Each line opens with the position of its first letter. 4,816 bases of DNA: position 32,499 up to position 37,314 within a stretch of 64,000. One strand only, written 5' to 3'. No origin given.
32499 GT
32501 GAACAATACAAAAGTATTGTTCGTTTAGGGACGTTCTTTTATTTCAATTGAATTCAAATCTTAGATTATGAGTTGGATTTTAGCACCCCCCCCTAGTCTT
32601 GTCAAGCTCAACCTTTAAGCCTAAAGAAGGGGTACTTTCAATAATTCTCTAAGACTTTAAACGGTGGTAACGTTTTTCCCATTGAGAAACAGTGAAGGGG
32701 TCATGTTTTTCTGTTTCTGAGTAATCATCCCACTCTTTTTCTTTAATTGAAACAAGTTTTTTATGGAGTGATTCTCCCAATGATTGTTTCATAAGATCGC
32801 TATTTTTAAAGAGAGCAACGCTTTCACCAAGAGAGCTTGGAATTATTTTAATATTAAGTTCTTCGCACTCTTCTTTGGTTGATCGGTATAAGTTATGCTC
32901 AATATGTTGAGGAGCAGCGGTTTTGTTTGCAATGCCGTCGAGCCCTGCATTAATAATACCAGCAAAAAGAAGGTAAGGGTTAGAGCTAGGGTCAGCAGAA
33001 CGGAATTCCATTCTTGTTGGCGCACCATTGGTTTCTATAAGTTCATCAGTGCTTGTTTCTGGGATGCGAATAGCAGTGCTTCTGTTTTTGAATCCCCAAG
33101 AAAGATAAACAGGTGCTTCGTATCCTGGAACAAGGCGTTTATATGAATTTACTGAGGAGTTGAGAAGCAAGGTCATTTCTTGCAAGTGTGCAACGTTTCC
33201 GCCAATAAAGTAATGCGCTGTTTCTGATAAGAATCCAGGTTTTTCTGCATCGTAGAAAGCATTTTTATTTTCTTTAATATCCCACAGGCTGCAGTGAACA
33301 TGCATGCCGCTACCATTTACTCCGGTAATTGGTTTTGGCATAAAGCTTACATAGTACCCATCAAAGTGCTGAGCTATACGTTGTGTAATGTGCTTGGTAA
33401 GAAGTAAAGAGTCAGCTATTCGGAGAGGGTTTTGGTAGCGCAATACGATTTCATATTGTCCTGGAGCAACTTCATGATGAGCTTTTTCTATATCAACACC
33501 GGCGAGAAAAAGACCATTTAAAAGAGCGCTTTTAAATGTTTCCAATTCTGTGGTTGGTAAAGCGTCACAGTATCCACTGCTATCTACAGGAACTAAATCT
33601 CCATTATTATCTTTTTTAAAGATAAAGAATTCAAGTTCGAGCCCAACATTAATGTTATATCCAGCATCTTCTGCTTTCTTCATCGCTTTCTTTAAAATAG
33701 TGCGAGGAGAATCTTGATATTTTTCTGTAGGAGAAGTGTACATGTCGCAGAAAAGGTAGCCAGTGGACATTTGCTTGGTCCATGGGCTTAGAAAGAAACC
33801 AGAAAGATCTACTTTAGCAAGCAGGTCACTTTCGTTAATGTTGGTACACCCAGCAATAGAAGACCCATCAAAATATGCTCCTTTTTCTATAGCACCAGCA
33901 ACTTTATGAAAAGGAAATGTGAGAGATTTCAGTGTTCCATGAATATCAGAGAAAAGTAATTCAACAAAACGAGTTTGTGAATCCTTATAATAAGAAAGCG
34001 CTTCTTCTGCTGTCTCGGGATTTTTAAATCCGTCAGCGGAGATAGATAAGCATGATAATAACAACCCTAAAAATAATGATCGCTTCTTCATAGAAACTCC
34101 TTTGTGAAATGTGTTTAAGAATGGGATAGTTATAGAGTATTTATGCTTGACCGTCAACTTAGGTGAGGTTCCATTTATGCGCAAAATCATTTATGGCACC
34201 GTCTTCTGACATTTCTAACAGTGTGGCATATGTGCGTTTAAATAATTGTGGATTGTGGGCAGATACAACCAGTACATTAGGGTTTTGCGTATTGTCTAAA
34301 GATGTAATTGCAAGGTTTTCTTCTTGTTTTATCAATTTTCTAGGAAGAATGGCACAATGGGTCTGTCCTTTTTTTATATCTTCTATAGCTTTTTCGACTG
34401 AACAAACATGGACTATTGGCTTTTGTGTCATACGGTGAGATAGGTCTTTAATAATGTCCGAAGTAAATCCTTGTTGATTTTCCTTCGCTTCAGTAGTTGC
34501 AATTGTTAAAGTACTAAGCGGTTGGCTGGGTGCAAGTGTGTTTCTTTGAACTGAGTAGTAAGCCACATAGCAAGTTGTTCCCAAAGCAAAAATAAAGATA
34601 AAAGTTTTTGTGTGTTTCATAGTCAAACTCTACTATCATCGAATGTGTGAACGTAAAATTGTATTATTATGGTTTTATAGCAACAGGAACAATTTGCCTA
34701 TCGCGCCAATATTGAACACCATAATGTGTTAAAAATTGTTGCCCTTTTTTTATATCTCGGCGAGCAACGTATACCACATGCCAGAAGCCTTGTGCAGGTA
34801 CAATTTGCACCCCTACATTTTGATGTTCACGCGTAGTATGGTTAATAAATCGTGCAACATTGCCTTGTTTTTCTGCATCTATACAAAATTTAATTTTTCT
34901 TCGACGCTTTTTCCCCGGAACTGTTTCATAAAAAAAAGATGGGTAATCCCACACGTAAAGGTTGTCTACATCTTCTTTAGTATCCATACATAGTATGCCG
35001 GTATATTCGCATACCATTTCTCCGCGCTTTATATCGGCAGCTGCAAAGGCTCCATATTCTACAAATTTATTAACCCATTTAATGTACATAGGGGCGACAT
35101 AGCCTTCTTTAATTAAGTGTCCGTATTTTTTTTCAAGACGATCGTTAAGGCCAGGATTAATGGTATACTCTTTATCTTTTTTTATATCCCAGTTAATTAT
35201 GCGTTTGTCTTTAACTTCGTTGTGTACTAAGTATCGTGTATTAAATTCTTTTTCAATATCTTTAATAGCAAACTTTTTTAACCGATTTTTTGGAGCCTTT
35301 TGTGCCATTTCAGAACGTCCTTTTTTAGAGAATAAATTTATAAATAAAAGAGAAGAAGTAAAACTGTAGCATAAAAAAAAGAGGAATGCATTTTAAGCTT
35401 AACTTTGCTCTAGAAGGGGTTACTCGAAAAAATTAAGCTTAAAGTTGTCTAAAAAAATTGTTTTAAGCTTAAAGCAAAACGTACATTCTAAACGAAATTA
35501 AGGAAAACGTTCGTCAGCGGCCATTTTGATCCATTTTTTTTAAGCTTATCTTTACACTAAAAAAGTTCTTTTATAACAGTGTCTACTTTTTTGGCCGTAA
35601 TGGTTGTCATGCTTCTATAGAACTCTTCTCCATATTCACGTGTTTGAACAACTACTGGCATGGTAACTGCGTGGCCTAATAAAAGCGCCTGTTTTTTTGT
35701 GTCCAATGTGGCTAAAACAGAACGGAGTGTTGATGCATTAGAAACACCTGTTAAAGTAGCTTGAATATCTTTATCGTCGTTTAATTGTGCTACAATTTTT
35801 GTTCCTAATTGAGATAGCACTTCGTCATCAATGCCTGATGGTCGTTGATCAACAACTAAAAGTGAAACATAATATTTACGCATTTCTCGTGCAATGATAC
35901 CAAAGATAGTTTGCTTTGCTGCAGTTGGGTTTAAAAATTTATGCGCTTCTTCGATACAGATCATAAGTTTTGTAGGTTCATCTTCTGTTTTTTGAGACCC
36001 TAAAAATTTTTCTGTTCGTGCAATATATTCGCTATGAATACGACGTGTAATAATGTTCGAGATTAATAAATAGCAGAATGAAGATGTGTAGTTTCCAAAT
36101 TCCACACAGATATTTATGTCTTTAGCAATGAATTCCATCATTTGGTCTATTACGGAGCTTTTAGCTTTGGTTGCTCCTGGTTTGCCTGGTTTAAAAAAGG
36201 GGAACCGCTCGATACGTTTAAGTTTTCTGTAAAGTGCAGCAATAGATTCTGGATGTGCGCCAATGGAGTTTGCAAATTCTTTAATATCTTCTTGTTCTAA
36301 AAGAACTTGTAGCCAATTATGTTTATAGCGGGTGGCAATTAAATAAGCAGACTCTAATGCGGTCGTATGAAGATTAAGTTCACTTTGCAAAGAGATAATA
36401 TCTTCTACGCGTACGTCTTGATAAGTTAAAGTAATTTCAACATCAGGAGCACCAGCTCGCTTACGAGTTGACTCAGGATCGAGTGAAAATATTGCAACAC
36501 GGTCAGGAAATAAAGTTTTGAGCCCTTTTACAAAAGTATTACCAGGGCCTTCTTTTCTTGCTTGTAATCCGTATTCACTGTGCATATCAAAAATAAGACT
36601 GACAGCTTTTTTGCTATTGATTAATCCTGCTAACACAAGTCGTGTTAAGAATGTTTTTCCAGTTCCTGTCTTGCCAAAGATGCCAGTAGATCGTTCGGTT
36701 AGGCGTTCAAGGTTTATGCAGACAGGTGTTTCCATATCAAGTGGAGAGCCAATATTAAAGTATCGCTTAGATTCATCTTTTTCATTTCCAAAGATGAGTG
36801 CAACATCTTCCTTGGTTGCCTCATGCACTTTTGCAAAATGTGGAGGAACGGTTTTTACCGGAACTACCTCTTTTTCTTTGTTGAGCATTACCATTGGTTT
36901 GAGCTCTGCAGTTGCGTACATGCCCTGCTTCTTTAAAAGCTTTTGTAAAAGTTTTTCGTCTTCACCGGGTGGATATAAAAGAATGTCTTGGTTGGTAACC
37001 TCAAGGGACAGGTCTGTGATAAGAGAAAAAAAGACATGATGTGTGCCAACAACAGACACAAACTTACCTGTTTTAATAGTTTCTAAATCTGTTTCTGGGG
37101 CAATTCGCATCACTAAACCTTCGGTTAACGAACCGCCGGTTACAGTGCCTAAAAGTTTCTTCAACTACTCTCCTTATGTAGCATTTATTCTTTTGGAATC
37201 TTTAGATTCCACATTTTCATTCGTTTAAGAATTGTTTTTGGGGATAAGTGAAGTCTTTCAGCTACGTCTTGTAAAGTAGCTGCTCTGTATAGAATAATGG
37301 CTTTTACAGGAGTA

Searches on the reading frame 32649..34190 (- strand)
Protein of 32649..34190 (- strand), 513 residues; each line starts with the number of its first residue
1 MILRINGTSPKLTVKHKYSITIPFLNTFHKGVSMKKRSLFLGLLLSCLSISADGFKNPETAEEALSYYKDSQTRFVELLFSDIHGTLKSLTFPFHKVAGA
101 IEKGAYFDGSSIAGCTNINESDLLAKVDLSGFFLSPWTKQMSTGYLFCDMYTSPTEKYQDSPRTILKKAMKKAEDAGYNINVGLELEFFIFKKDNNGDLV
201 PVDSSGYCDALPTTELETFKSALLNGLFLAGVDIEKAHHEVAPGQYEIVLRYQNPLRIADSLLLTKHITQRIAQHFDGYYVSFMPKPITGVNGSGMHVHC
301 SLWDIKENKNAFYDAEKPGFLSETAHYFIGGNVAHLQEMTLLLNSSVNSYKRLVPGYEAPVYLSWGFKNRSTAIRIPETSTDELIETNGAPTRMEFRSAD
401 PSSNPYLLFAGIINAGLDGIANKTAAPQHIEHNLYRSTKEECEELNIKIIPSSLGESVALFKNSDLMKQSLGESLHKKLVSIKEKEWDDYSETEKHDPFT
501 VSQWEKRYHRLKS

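Call 9: search_protein_families(library=pfam, proteins=[window:32649-34190:-], max_evalue=0.001)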
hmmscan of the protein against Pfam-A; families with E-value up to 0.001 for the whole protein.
window:32649-34190:- (513 aa): 2 families
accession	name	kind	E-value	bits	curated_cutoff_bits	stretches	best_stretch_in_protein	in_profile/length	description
PF00120.29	Gln-synt_C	-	2.4e-104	349.5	24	1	161-494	3-336/344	Glutamine synthetase, catalytic domain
PF03951.24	Gln-synt_N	-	9.2e-21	73.7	33.4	1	73-152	2-81/82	Glutamine synthetase, beta-Grasp domain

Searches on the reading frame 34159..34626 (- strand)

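Call 62: search_protein_families(library=pfam, proteins=[window:34159-34626:-], max_evalue=0.01)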
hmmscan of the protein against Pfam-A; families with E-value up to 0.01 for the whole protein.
window:34159-34626:- (155 aa): 1 family
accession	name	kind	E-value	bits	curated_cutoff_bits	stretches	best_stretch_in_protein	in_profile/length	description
PF00497.25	SBP_bac_3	-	1.8e-05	24.9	26.4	1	47-153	17-130/132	Bacterial extracellular solute-binding proteins, family 3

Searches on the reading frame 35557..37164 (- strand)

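Call 10: search_protein_families(library=pfam, proteins=[window:35557-37164:-], max_evalue=0.001)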
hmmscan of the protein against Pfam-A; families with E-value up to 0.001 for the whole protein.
window:35557-37164:- (535 aa): 3 families
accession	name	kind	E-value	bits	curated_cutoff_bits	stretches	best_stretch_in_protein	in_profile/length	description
PF01935.23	DUF87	-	6.4e-29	102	23.2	1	137-376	2-220/220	Helicase HerA, central domain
PF13401.12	AAA_22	-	0.00052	20.8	27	0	157-181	5-29/130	AAA domain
PF05872.18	HerA_C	-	0.00089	18.4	22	0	397-461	256-321/502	Helicase HerA-like C-terminal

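Call 41: search_protein_families(library=ncbifam, proteins=[window:35557-37164:-], max_evalue=0.1)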
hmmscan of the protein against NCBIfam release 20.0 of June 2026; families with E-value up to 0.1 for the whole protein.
window:35557-37164:- (535 aa): 15 families
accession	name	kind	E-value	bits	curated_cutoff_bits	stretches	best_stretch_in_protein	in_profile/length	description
NF040937.1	HerA_Thermprot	equivalog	4.4e-27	94.6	800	2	398-512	349-465/487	DNA double-strand break repair helicase HerA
NF042943.1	HerA_antiphage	equivalog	4.5e-25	88.2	800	2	395-510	430-551/566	anti-phage-associated helicase HerA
NF053655.1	CedD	equivalog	8.2e-22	77.6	600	2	367-508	390-525/527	DNA-translocating ATPase CedD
NF042944.1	HerA_antiphage_2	equivalog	1.3e-20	73.7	850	2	367-510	398-544/576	anti-phage-associated helicase HerA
NF040819.1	helicase_HerA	equivalog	6.1e-20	71.3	970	2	398-511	402-517/561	DNA double-strand break repair helicase HerA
NF033849.1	ser_rich_anae_1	subfamily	8e-09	33.4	650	1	294-475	920-1104/1163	serine-rich protein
NF045975.1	VirB4_plasma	equivalog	1.6e-06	26.1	590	1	363-443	736-805/894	Mbov_0397 family ICE element conjugal transfer ATPase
TIGR02928.1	TIGR02928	subfamily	0.014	14.3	181.3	0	162-187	45-70/366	orc1/cdc6 family replication initiation protein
TIGR00929.1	VirB4_CagE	subfamily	0.02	13.1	643.1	0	159-193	439-473/792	VirB4 family type IV secretion/conjugal transfer ATPase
NF041214.1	plasmid_TraB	equivalog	0.025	13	800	1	400-471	348-419/639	plasmid transfer protein TraB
TIGR03925.1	T7SS_EccC_b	equivalog_domain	0.029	12.6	346.55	0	101-187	317-394/564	type VII secretion protein EccCb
TIGR02142.1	modC_ABC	equivalog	0.033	13.4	285.05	1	155-187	21-52/353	molybdenum ABC transporter ATP-binding protein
TIGR03880.1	KaiC_arch_3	hypoth_equivalog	0.037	13.6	249.45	0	161-234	20-89/224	KaiC domain-containing protein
NF005304.0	PRK06835.1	equivalog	0.063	12.4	215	0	162-188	188-214/330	ATP-binding protein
NF011057.0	PRK14489.1-2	subfamily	0.1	11.9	541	0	117-202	167-245/363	bifunctional molybdenum cofactor guanylyltransferase MobA/molybdopterin-guanine dinucleotide biosynthesis adaptor protein MobB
